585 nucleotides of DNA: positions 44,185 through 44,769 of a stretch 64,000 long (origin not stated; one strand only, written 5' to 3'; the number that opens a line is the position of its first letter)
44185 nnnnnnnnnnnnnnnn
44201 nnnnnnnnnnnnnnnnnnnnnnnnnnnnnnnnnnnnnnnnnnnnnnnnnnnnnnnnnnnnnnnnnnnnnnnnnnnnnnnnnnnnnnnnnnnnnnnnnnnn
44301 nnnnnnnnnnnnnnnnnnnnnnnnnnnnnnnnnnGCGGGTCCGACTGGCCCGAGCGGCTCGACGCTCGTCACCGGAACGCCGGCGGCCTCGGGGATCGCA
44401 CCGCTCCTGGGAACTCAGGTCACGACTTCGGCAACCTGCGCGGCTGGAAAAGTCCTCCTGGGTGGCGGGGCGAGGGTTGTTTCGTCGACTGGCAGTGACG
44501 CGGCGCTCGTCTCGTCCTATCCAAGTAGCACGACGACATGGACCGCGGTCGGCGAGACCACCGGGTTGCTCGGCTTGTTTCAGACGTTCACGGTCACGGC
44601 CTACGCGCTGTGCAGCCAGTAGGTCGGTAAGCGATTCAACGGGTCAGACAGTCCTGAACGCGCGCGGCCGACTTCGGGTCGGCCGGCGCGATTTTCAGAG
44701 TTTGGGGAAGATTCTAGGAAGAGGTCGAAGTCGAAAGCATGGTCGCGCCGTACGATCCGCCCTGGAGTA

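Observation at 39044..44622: Giant secreted collagen-like (Gly-X-Y)~518 gene of ~1,860 codons with an unusual, purely acidic, Pro-poor composition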

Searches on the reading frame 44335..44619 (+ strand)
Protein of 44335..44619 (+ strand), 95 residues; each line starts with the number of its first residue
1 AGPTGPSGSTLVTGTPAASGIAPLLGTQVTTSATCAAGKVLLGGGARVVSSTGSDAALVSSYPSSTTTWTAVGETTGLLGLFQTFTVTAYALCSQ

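Call 9: search_protein_families(library=pfam, max_evalue=1, proteins=[window:44365-44619:+])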
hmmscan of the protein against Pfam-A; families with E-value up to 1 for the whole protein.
window:44365-44619:+ (85 aa): 0 families

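Call 11: find_homologous_proteins(query=window:44335-44619:+)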
Query window:44335-44619:+ (95 aa): 79 proteins with E <= 0.001 among 142 candidates.
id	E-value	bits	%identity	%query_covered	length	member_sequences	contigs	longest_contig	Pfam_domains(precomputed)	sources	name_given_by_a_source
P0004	9.3e-23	98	65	88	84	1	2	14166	-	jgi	jgi:hypothetical protein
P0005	2.2e-22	97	67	88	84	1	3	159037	-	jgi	jgi:hypothetical protein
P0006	6.2e-22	95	67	88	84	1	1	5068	-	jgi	jgi:hypothetical protein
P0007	8.2e-20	88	71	81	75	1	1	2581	-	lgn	-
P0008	1.3e-18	85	65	88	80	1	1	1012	-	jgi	jgi:hypothetical protein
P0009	4.1e-18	83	57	98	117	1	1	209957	-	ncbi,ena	-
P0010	1.4e-17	81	58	98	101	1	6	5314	-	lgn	-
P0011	3.8e-17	80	59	95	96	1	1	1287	-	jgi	jgi:hypothetical protein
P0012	1.3e-16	78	55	88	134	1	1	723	-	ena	-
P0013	1.7e-16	78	56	93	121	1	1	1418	-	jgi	-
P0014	2.1e-16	78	63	88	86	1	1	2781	-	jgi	jgi:hypothetical protein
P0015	3.9e-16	77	58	95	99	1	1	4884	-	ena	-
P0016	1.2e-15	75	60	86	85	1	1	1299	-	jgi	-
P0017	2.4e-15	74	51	93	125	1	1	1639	PF01391.24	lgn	-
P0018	1.7e-14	71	57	75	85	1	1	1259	-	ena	-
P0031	1.9e-12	65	63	72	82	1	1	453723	-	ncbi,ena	-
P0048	5.8e-11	60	48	98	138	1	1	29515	PF01391.24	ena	-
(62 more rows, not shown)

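Call 15: find_encoding_contigs(protein=P0005, flank=10000, max_places=3)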
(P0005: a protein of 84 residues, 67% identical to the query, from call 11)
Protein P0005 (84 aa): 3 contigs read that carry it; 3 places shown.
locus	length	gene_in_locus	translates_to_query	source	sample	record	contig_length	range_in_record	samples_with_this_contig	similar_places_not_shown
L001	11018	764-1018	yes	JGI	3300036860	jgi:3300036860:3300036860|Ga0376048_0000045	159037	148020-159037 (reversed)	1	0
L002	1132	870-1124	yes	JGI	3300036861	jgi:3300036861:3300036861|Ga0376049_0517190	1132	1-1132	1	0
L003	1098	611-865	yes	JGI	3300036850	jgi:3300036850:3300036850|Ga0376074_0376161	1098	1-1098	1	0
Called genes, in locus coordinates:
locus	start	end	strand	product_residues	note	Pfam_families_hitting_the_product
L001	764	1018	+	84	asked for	-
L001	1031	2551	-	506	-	PF13432:TPR_16 (faint), PF07719:TPR_2 (faint), PF13424:TPR_12 (faint)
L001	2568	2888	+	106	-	-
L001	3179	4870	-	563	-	PF01642:MM_CoA_mutase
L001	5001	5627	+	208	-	PF04972:BON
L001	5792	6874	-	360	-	PF04055:Radical_SAM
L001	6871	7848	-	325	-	PF00535:Glycos_transf_2 (weak), PF13632:Glyco_trans_2_3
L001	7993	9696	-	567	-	-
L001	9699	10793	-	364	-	PF00291:PALP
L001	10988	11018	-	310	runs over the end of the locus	PF00288:GHMP_kinases_N, PF08544:GHMP_kinases_C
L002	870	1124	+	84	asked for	-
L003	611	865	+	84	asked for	-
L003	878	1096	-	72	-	?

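Call 16: find_encoding_contigs(protein=P0009, flank=10000, max_places=3)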
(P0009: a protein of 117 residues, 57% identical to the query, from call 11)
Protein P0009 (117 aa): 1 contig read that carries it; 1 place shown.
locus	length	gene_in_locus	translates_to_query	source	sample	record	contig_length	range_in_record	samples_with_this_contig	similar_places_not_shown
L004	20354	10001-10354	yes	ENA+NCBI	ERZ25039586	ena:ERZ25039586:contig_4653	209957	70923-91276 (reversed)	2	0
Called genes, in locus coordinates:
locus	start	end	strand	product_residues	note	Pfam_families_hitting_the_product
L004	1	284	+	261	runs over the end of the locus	PF06182:ABC2_membrane_6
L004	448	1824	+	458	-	PF03951:Gln-synt_N, PF00120:Gln-synt_C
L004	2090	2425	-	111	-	-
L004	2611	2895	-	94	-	-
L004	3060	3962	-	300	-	-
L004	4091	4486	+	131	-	PF13581:HATPase_c_2 (weak), PF02518:HATPase_c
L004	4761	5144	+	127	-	-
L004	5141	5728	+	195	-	PF00072:Response_reg, PF03861:ANTAR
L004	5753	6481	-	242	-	PF14257:DUF4349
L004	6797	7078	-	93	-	PF08281:Sigma70_r4_2, PF04545:Sigma70_r4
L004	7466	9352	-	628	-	PF00005:ABC_tran, PF13555:AAA_29 (faint), PF00004:AAA (faint), PF02463:SMC_N (faint), PF02492:cobW (faint), PF12848:ABC_tran_Xtn, PF00005:ABC_tran, PF13191:AAA_16 (weak), +4 more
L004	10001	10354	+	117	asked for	-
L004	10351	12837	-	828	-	PF00456:Transketolase_N, PF00676:E1_dh (weak), PF02779:Transket_pyr, PF02780:Transketolase_C, PF22613:Transketolase_C_1 (weak)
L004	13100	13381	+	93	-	PF00923:TAL_FSA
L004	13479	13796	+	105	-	PF03551:PadR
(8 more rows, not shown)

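Call 23: find_related_loci(query=A2, collection=genome_contigs, flank=10000)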
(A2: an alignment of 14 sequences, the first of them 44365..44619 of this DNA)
Query A2 (85 aa) in genome_contigs; peptide patterns used: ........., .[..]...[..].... (x = any residue, [..] = any of these).
112 stretches matched a pattern; 79 encode a relative of the query (tblastn E <= 1e-3); 79 distinct loci.
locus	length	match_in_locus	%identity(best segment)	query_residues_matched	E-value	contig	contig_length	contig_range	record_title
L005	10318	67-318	67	2-85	1e-27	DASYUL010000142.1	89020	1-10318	MAG TPA_asm: Thermoanaerobaculia bacterium isolate SMAG_U4594 k141_117927, whole genome shotgun sequence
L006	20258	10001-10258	60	1-84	1e-21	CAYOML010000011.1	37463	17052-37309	MAG TPA_asm: uncultured Candidatus Saccharibacteria bacterium isolate SRP200132_co2_493 genome assembly, contig: NODE_85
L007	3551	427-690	52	1-84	2e-20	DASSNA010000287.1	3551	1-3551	MAG TPA_asm: Solirubrobacterales bacterium isolate SMAG_U1213 k141_1456487, whole genome shotgun sequence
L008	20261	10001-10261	59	1-84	3e-20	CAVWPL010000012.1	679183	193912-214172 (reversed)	MAG: uncultured Actinomycetes bacterium isolate MFD00962.bin.2.106 genome assembly, contig: contig_53096, whole genome s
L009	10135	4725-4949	63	15-84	2e-19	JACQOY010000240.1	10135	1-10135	MAG: Deltaproteobacteria bacterium isolate NC_groundwater_1293_Ag_S-0.2um_53_32 S_p2_S4_coassembly_k141_3824899, whole g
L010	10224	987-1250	53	1-84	6e-19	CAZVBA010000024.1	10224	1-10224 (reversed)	MAG TPA_asm: uncultured Candidatus Saccharibacteria bacterium isolate SRP200132_co1_559 genome assembly, contig: NODE_11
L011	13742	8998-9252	51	1-84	1e-18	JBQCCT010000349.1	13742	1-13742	MAG: Solirubrobacterales bacterium isolate bin059 k141_680104, whole genome shotgun sequence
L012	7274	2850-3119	57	1-85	2e-18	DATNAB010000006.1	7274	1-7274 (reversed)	MAG TPA_asm: Verrucomicrobiia bacterium isolate SMAG_U11150 k141_4498580, whole genome shotgun sequence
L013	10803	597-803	63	18-85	3e-18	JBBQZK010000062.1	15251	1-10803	MAG: Candidatus Limnocylindria bacterium isolate Co_metawrap_2216 Cmw_2216_k141_13387103_length_15251_cov_14.9963, whole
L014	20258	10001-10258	60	2-84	1e-18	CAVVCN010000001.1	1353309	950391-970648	MAG: uncultured Actinomycetes bacterium isolate MFD02360.bin.2.291 genome assembly, contig: contig_11055, whole genome s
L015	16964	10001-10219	53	13-84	1e-17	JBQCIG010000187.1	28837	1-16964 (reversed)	MAG: Solirubrobacterales bacterium isolate bin795 k141_920560, whole genome shotgun sequence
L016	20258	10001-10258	57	2-84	1e-17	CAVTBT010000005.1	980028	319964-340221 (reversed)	MAG: uncultured Gaiellaceae bacterium isolate MFD02360.bin.2.295 genome assembly, contig: contig_3037, whole genome shot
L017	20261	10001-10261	54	1-84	2e-17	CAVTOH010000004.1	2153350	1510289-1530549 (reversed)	MAG: uncultured Actinomycetes bacterium isolate MFD00962.bin.1.108 genome assembly, contig: contig_54978, whole genome s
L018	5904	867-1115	52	1-84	3e-17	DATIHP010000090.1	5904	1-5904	MAG TPA_asm: Candidatus Saccharimonadales bacterium isolate SMAG_U15641 k141_599149, whole genome shotgun sequence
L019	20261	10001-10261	56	1-84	3e-17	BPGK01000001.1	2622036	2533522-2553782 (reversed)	MAG: Gaiellaceae bacterium KatS3mg012 DNA, contig_5726, whole genome shotgun sequence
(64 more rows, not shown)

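Call 45: predict_structure(alignment_id=A1)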
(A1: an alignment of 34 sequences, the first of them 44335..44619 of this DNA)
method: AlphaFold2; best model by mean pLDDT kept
length: 95 residues; sequences in the alignment: 34
mean_pLDDT: 92.4   pTM: 0.81
mean pLDDT of the five models: 92.4, 91.9, 90.7, 90.3, 87.0
residues with pLDDT >= 90: 80; 70-90: 9; 50-70: 4; < 50: 2
segments of 3 or more residues with pLDDT < 50: none
pLDDT, mean of each block of 10 residues (from residue 1): 66 97 95 97 97 92 98 93 96 95
secondary structure, 60 per line:
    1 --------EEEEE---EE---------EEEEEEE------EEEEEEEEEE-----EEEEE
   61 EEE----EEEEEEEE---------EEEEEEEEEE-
elements in order: E9-13 E28-34 E41-50 E56-63 E68-75 E85-94

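Call 49: fold_search(model_id=the predicted structure, library=pdb)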
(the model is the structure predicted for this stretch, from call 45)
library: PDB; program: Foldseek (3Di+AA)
matches with E <= 10: 924; with E <= 0.001: 0
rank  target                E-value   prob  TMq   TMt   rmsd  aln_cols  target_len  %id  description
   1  4ru5_A                2.2e-01  0.84  0.44  0.10   5.4        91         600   12  Crystal Structure of the Pseudomonas phage phi297 tailspike gp61 (released 2015-11-18)
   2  6wf1_H                3.9e-01  0.38  0.34  0.17   5.4        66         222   14  Crystal Structure of Broadly Neutralizing Antibody 3I14 Bound to the Influenza A H10 Hemagglutinin (released 2020-11-25)
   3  6cl5_A                4.8e-01  0.72  0.50  0.17   4.1        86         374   16  Structure of P. aeruginosa R1 pyocin fiber PALES_06171 comprising C-terminal residues 323-701 (released 2018-06-27)
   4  4ru5_C                5.1e-01  0.66  0.44  0.10   5.4        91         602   12  Crystal Structure of the Pseudomonas phage phi297 tailspike gp61 (released 2015-11-18)
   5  4s1r_H                6.0e-01  0.23  0.33  0.16   8.8        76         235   14  Crystal structure of a VRC01-lineage antibody, 45-VRC01.H08.F-117225, in complex with clade A/E HIV-1 gp120 core (released 2015-04-22)
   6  9lj6                  6.0e-01  0.11  0.26  0.13  15.4       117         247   11  Crystal Structure of C-terminal rigid fragment containing middle and C-terminal domains of the Basal pilin EbpB from Ent (released 2025-07-16)
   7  5d2l_G                6.3e-01  0.20  0.33  0.16   7.1        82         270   12  Crystal structure of TCR C7 in complex with HCMV NLV epitope presented by HLA-A2 (released 2015-10-07)
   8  9l1q_F                6.7e-01  0.41  0.44  0.25   8.1        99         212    7  Cryo-EM structure of the ICT01-BTN2A1/BTN3A1/BTN3A2 complex (2 fabs) (released 2025-12-17)
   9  6lbe_A                7.0e-01  0.35  0.38  0.17   4.8        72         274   14  Crystal structure of bony fish MHC class I binding beta2M-2 for 2.6 angstrom (released 2020-11-04)
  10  5h5z_A                7.4e-01  0.25  0.39  0.18   7.9       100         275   12  Crystal structure of bony fish MHC class I, peptide and B2m II (released 2017-11-22)
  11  6cxb                  7.8e-01  0.84  0.59  0.48   3.4        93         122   17  Structure of N-truncated R1-type pyocin tail fiber at 1.7 angstrom resolution (released 2019-02-20)
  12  9lb6                  7.8e-01  0.15  0.30  0.06  10.2        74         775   12  Crystal structure of trehalose 6-phosphate phosphatase Weissella ceti (released 2025-07-30)
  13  6pyw_A                8.3e-01  0.21  0.35  0.15  10.7        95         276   10  Crystal Structure of HLA-B*2705-W60A in complex with LRN, a self-peptide (released 2019-11-27)
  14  3ch1_D                8.3e-01  0.20  0.33  0.14   7.1        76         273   20  Crystal structure of H-2Db in complex with chimeric gp100 (released 2009-03-31)
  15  9d73_A                8.7e-01  0.35  0.42  0.18   4.7        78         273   10  CryoEM structure of anti-MHC-I mAb B1.23.2 complex with HLA-B44:05 (released 2026-02-04)
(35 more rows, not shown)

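Call 51: search_protein_families(library=ncbifam, max_evalue=0.1, proteins=[window:44335-44619:+, P0009, P0031, P0048])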
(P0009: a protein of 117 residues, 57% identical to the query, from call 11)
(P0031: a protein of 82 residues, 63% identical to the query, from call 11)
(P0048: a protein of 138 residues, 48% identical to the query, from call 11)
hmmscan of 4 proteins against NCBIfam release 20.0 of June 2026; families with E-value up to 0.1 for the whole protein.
window:44335-44619:+ (95 aa): 0 families

P0009 (117 aa): 4 families
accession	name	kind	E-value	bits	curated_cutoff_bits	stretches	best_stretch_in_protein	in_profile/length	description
NF038330.1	adhesin_SclA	exception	0.013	15.2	400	1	3-28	231-256/405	LPXTG-anchored collagen-like adhesin Scl1/SclA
NF009354.0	PRK12709.1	equivalog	0.015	14.8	456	1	15-105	118-211/323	flagellar rod assembly protein/muramidase FlgJ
NF046116.1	adhesin_Lcl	equivalog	0.018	13.6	500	0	57-97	312-352/431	collagen-like adhesin Lcl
NF038329.2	gly_rich_SclB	equivalog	0.043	12.7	325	1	3-27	117-141/442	LPXTG-anchored collagen-like adhesin Scl2/SclB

P0031 (82 aa): 1 family
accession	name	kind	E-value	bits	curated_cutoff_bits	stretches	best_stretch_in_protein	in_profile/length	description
NF047322.1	HK_morpho_MacS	equivalog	0.029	13.6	300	1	30-79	78-127/367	MacS family sensor histidine kinase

P0048 (138 aa): 3 families
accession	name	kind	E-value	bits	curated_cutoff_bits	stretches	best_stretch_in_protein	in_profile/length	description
NF038329.2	gly_rich_SclB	equivalog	9.9e-08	31.3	325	1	3-48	163-214/442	LPXTG-anchored collagen-like adhesin Scl2/SclB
NF046116.1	adhesin_Lcl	equivalog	1.8e-06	26.8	500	1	2-52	150-200/431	collagen-like adhesin Lcl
NF038330.1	adhesin_SclA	exception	0.00048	19.9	400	1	2-62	210-273/405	LPXTG-anchored collagen-like adhesin Scl1/SclA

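Call 52: search_solved_structures(query=A2, max_evalue=10)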
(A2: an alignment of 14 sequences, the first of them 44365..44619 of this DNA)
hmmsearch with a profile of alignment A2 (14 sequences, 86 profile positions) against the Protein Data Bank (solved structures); distinct sequences matched with E-value up to 10: 3.
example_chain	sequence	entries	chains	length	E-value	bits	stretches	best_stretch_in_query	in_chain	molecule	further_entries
7zc6_D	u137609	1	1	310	0.44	14.1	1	30-69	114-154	RnfD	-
9zfl_A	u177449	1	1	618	1.5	12.4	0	15-79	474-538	Sodium/iodide cotransporter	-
6u42_5L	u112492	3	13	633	1.9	12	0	14-35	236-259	FAP52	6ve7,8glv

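Call 53: fold_search(model_id=the predicted structure, library=viral)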
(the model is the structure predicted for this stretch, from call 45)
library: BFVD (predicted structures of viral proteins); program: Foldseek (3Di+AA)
matches with E <= 10: 651; with E <= 0.001: 0
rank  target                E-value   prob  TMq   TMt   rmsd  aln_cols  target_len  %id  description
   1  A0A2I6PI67            1.3e-02  1.00  0.56  0.17   3.9        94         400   20  Baseplate wedge subunit and tail pin protein [Pseudomonas phage PMBT14]
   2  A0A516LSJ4            3.4e-02  0.99  0.50  0.47   4.4        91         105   22  (no name in the UniProt tables at hand)
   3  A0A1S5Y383            3.8e-02  1.00  0.54  0.56   3.9        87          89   14  Uncharacterized protein [uncultured archaeal virus]
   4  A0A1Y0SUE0            4.0e-02  0.99  0.51  0.20   4.2        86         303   10  Uncharacterized protein [Pseudomonas phage Skulduggery]
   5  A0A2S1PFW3            4.5e-02  0.99  0.57  0.09   3.7        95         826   15  Tail fiber protein [Pseudomonas phage 98PfluR60PP]
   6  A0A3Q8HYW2            4.7e-02  0.99  0.53  0.23   3.8        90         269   14  (no name in the UniProt tables at hand)
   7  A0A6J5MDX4            5.3e-02  0.98  0.47  0.39   4.5        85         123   24  Uncharacterized protein [uncultured Caudovirales phage]
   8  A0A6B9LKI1            5.3e-02  0.85  0.41  0.09   9.3       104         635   15  Structural protein [Flavobacterium phage vB_FspM_lotta8-1]
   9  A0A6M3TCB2            5.9e-02  0.75  0.39  0.11   8.1       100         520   15  Putative lyase superfamily protein [Pseudomonas phage MR4]
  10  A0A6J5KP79            7.3e-02  0.51  0.33  0.14   6.1        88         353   23  Collagen triple helix repeat [uncultured Caudovirales phage]
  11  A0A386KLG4            7.7e-02  0.96  0.49  0.36   4.5        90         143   24  Uncharacterized protein [Microbacterium phage Efeko]
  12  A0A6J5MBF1            8.2e-02  0.69  0.31  0.28   8.5        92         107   13  Uncharacterized protein [uncultured Caudovirales phage]
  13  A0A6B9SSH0            9.1e-02  0.97  0.50  0.51   7.2        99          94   12  (no name in the UniProt tables at hand)
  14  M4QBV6                9.1e-02  0.93  0.46  0.31   4.4        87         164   21  (no name in the UniProt tables at hand)
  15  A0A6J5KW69            9.1e-02  0.80  0.42  0.11   7.4        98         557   16  Major tropism determinant N-terminal domain-containing protein [uncultured Caudovirales phage]
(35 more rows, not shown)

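Call 72: find_related_loci(query=A4, collection=metagenome_contigs, flank=10000)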
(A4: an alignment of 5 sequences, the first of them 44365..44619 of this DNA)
Query A4 (85 aa) in metagenome_contigs; peptide patterns used: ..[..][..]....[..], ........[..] (x = any residue, [..] = any of these).
600 stretches matched a pattern (row limit reached: there are more); 48 encode a relative of the query (tblastn E <= 1e-3); 48 distinct loci.
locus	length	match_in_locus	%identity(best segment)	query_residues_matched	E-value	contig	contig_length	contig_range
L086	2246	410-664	67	2-85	2e-25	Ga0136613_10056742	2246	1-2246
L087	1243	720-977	59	1-85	5e-25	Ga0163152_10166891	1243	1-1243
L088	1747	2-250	60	2-85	1e-23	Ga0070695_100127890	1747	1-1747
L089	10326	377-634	58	1-85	6e-23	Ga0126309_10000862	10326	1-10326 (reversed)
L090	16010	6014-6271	59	2-85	3e-21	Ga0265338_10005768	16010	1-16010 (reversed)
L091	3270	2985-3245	57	1-84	1e-19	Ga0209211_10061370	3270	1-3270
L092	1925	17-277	60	1-84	1e-19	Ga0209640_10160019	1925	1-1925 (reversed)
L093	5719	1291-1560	57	1-85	4e-19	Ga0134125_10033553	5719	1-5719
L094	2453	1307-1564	51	1-85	7e-19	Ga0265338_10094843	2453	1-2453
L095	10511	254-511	60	1-84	2e-18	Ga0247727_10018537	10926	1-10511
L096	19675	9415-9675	56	1-84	3e-18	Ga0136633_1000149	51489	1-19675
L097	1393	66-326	54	1-84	2e-18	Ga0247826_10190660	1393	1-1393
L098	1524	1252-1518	55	1-85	4e-18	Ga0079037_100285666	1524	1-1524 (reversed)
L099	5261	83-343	53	1-84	6e-18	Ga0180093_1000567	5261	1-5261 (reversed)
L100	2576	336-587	55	2-85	1e-17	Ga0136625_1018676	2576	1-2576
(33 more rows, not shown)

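Call 77: search_protein_families(library=phrogs, max_evalue=0.01, proteins=[window:44335-44619:+])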
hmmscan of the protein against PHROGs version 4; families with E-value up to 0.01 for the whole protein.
window:44335-44619:+ (95 aa): 0 families
